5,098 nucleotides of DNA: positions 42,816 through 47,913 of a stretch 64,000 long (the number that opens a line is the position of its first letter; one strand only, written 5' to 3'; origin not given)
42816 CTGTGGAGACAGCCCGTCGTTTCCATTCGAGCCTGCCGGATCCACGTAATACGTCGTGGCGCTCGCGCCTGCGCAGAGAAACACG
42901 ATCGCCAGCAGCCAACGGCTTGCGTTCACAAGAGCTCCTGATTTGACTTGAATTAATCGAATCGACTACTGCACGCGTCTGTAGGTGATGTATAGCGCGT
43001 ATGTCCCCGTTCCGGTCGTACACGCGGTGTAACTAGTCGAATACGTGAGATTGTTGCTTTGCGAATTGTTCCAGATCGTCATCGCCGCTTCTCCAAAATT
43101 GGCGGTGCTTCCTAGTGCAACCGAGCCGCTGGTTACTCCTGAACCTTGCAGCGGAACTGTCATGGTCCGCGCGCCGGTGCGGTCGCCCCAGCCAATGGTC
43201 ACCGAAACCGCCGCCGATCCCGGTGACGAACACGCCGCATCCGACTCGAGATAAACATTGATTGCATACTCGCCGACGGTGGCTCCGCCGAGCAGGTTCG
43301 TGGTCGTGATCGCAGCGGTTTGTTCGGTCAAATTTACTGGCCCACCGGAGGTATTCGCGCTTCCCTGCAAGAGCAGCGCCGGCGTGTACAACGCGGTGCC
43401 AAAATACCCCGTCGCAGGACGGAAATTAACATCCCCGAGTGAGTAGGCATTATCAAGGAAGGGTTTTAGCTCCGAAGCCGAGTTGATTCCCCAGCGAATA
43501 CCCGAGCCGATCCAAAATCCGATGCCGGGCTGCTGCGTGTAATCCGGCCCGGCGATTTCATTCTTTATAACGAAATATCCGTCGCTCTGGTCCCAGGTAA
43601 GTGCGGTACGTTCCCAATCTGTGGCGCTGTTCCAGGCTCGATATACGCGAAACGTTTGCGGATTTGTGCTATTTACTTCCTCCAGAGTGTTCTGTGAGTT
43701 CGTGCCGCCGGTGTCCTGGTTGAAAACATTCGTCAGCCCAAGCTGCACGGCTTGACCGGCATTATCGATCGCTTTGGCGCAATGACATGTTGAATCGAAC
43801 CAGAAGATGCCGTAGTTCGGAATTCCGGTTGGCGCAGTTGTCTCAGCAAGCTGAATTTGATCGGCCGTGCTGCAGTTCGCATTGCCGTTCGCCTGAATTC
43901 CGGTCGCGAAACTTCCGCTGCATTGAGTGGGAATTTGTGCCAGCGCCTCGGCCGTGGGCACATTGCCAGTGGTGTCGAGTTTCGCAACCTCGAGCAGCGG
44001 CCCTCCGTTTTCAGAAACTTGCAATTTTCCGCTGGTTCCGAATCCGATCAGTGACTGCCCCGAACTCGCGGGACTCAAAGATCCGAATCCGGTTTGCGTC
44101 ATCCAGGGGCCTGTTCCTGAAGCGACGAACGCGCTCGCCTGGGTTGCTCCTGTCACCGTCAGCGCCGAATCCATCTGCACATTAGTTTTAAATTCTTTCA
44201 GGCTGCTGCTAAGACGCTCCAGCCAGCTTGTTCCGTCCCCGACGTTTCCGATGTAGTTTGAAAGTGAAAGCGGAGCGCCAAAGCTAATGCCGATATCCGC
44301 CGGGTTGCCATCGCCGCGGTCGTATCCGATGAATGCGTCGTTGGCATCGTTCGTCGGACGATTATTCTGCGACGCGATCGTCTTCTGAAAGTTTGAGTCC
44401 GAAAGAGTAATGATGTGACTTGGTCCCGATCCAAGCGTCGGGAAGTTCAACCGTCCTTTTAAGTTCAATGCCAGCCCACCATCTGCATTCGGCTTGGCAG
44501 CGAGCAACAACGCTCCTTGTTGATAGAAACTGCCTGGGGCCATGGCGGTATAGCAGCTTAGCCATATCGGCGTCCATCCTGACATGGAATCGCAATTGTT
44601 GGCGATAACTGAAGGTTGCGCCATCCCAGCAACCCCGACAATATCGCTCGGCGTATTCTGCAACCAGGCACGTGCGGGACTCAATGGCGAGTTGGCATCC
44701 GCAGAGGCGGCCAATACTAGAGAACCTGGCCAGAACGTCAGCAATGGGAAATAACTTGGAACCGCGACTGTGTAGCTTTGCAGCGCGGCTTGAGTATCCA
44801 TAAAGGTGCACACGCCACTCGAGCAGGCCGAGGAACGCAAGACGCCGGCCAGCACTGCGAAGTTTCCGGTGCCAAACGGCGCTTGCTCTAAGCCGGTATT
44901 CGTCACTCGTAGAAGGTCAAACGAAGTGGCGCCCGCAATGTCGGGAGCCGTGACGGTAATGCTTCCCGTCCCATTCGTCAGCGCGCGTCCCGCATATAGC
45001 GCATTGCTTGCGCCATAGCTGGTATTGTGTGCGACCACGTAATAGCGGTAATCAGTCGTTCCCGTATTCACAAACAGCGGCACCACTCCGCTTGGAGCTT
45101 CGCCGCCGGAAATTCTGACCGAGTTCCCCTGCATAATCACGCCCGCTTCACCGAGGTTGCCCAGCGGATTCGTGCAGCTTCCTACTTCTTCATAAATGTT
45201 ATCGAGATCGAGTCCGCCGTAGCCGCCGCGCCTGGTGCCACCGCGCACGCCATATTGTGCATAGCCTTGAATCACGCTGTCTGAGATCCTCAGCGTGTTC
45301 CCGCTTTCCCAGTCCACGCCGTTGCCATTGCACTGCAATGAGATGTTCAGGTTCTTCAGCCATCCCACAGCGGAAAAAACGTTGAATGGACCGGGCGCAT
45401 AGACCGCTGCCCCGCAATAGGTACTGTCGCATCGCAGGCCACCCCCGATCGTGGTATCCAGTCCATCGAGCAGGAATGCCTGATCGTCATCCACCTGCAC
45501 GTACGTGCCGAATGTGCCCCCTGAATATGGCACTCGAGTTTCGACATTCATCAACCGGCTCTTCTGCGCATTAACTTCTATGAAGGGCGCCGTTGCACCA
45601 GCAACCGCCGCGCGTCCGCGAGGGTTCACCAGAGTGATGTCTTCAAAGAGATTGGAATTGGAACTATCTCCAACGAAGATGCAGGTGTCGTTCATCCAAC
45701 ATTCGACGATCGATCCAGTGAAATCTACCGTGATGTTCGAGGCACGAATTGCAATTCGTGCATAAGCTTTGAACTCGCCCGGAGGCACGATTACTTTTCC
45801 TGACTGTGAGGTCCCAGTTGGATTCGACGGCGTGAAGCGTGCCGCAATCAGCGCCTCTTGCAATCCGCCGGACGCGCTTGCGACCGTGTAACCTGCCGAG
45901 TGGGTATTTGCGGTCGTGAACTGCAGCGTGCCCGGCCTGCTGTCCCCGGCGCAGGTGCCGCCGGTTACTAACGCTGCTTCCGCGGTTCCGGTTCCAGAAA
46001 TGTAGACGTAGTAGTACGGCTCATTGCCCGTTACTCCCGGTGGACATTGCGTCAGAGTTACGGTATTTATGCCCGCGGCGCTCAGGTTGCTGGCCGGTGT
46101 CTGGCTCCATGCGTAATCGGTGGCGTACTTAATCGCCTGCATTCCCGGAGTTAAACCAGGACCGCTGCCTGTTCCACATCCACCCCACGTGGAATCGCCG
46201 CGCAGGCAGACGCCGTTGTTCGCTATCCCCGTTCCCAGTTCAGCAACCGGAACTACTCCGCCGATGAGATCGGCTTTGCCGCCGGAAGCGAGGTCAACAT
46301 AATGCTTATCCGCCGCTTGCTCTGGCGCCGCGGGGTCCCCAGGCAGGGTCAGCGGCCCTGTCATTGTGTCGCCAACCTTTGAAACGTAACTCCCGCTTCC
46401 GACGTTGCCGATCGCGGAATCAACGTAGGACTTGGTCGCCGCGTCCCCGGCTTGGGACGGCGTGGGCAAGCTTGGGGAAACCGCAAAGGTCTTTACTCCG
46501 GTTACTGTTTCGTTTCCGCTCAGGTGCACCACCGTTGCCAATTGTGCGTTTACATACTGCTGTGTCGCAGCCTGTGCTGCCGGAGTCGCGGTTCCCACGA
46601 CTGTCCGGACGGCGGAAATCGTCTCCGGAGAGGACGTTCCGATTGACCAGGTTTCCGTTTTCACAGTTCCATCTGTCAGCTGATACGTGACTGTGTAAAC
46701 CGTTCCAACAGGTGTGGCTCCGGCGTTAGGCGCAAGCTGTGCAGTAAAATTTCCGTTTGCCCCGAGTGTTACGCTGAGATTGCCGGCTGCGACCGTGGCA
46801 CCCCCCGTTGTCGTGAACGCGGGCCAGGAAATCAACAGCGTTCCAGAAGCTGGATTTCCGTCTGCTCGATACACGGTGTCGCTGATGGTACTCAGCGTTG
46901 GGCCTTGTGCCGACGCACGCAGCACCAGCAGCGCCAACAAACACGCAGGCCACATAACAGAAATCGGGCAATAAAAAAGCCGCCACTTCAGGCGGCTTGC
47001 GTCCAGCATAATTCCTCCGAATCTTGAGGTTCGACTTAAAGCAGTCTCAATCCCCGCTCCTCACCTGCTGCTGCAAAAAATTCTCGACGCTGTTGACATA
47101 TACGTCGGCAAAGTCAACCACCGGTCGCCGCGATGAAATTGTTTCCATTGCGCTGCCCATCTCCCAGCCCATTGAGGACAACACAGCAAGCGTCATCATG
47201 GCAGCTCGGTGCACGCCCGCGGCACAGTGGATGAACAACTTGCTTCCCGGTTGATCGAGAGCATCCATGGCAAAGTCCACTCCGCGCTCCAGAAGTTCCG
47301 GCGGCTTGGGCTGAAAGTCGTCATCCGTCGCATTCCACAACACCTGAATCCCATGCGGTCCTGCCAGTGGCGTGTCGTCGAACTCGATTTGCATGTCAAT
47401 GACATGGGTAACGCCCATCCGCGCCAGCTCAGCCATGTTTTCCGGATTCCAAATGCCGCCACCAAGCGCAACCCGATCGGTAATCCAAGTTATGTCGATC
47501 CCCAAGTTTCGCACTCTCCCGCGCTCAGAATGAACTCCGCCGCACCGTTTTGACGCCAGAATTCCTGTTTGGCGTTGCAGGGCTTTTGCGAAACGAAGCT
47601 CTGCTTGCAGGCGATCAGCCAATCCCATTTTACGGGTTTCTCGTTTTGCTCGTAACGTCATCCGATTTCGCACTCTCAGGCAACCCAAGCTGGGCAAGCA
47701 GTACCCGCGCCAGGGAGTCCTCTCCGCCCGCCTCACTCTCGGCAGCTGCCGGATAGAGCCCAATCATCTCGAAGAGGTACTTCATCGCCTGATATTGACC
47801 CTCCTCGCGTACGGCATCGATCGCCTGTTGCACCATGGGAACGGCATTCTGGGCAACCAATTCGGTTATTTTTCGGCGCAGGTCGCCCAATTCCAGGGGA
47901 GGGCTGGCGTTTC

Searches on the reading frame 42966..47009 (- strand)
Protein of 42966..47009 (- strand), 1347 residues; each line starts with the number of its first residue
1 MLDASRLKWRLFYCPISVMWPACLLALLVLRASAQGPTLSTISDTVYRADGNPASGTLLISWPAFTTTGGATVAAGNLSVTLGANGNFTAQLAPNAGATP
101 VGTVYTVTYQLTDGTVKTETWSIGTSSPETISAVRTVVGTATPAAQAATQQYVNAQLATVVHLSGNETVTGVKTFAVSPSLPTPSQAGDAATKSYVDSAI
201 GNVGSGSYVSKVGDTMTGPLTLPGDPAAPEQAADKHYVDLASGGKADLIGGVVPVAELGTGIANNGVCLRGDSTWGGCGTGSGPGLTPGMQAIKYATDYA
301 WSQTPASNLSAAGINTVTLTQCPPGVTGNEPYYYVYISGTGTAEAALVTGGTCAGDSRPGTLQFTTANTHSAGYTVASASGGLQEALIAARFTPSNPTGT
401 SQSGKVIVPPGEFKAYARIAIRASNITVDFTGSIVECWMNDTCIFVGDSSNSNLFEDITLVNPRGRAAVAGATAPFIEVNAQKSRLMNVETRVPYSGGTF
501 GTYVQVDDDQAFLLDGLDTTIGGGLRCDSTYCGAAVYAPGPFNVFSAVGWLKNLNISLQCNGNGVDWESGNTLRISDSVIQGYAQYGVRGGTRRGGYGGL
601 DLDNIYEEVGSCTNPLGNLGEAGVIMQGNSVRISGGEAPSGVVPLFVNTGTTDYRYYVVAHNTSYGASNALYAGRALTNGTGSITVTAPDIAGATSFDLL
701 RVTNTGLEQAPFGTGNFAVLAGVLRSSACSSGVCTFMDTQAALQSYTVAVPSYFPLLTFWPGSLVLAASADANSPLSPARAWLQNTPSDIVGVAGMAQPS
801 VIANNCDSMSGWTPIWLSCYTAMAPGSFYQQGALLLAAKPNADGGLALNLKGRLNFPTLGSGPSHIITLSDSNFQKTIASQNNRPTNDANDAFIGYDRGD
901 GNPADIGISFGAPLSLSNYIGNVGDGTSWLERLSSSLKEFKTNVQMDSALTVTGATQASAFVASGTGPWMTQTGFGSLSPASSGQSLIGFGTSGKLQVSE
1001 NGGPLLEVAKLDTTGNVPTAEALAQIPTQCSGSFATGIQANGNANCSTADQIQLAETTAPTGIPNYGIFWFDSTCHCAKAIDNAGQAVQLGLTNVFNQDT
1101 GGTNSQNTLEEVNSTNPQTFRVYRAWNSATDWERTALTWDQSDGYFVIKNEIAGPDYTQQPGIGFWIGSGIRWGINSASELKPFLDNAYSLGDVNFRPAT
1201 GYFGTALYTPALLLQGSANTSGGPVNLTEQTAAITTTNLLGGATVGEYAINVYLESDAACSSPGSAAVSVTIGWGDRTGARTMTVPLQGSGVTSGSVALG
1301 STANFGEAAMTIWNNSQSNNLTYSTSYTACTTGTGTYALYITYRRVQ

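Call 10: search_protein_families(library=pfam, proteins=[window:42966-47009:-], max_evalue=0.01)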
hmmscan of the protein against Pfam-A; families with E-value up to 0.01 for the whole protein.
window:42966-47009:- (1347 aa): 1 family
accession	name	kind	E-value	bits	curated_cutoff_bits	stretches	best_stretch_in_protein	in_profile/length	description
PF18338.7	BppL_N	-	0.00072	19.5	25.8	1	158-175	3-20/25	Lower baseplate protein N-terminal domain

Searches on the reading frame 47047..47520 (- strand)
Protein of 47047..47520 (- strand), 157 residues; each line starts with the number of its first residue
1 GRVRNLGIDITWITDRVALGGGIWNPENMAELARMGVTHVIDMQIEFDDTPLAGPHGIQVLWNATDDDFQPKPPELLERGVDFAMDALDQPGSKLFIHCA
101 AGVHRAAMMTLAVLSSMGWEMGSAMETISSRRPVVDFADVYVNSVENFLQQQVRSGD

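Call 84: find_related_loci(query=A5, collection=viral_contigs, flank=10000)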
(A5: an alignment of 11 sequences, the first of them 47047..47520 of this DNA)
Query A5 (157 aa) in viral_contigs; peptide patterns used: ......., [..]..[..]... (x = any residue, [..] = any of these).
73 stretches matched a pattern; 2 encode a relative of the query (tblastn E <= 1e-3); 2 distinct loci.
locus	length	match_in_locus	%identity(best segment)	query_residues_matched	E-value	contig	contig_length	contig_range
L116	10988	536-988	64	2-152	5e-69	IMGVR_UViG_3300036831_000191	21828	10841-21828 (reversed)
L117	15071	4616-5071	61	5-156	3e-63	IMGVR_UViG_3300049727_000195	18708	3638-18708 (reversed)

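Call 85: find_related_loci(query=A5, collection=metagenome_contigs, flank=10000)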
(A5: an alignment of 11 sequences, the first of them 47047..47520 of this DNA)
Query A5 (157 aa) in metagenome_contigs; peptide patterns used: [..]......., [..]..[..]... (x = any residue, [..] = any of these).
599 stretches matched a pattern (row limit reached: there are more); 541 encode a relative of the query (tblastn E <= 1e-3); the best 80 are kept; 80 distinct loci.
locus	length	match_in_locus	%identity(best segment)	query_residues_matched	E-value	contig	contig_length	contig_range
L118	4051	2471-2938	88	2-157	4e-94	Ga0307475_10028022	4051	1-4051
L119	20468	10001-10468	87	2-157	3e-92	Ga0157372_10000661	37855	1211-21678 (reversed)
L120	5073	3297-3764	86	2-157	5e-92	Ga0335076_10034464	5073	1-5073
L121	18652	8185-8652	87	2-157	4e-91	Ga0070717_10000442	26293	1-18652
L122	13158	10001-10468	85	2-157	9e-91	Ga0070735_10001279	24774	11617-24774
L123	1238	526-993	78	2-157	6e-89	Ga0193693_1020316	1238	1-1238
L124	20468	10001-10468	76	2-157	3e-82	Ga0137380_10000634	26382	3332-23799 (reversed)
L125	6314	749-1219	75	1-157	7e-80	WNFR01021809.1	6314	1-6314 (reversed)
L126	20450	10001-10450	80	8-157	1e-79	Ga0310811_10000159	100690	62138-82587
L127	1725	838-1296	75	5-157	3e-82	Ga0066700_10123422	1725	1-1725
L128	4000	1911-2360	76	8-157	6e-78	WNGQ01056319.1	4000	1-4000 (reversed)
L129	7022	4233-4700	71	2-157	1e-77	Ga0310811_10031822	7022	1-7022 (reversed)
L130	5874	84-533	76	8-157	1e-77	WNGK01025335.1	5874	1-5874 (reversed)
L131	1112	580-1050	74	1-157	2e-83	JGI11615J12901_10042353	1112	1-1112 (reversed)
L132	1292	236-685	73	8-157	2e-81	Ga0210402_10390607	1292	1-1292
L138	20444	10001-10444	72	8-155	1e-75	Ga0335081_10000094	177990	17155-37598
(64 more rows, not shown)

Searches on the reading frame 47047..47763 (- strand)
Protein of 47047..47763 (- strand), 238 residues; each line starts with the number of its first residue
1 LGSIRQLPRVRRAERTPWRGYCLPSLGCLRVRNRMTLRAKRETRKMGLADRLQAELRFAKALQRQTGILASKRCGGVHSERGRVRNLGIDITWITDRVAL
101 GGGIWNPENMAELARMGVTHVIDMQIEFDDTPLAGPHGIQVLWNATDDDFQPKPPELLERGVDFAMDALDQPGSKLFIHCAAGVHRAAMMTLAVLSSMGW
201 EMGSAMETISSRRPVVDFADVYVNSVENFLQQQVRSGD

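Call 10: search_protein_families(library=pfam, proteins=[window:47047-47763:-], max_evalue=0.01)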
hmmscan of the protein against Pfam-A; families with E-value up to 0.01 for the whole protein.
window:47047-47763:- (238 aa): 3 families
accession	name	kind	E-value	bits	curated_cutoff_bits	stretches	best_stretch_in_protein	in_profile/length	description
PF00782.25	DSPc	-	9.9e-10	38.8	33.5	1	111-218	12-119/133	Dual specificity phosphatase, catalytic domain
PF22784.1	PTP-SAK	-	0.0018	18.8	27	0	107-199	21-113/153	Swiss Army Knife protein, DSP-PTPase phosphatase domain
PF22785.1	Tc-R-P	-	0.0062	17.5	27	0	108-195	14-101/106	Polymorphic toxin system, DSP-PTPase phosphatase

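Call 78: find_related_loci(query=window:47047-47763:-, collection=viral_contigs, flank=10000)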
Query window:47047-47763:- (238 aa) in viral_contigs; peptide patterns used: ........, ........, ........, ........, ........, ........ (x = any residue, [..] = any of these).
1 stretches matched a pattern; 1 encode a relative of the query (tblastn E <= 1e-3); 1 distinct loci.
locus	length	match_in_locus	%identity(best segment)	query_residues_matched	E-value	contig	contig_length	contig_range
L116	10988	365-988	51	27-233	6e-69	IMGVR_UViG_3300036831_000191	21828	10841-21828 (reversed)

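Call 98: search_protein_families(library=phrogs, proteins=[window:47047-47763:-], max_evalue=0.001)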
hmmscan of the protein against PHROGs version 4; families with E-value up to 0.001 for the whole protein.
window:47047-47763:- (238 aa): 1 family
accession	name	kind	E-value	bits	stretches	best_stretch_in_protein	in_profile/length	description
phrog_16270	-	unknown function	0.0001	23.7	1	148-228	48-125/139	-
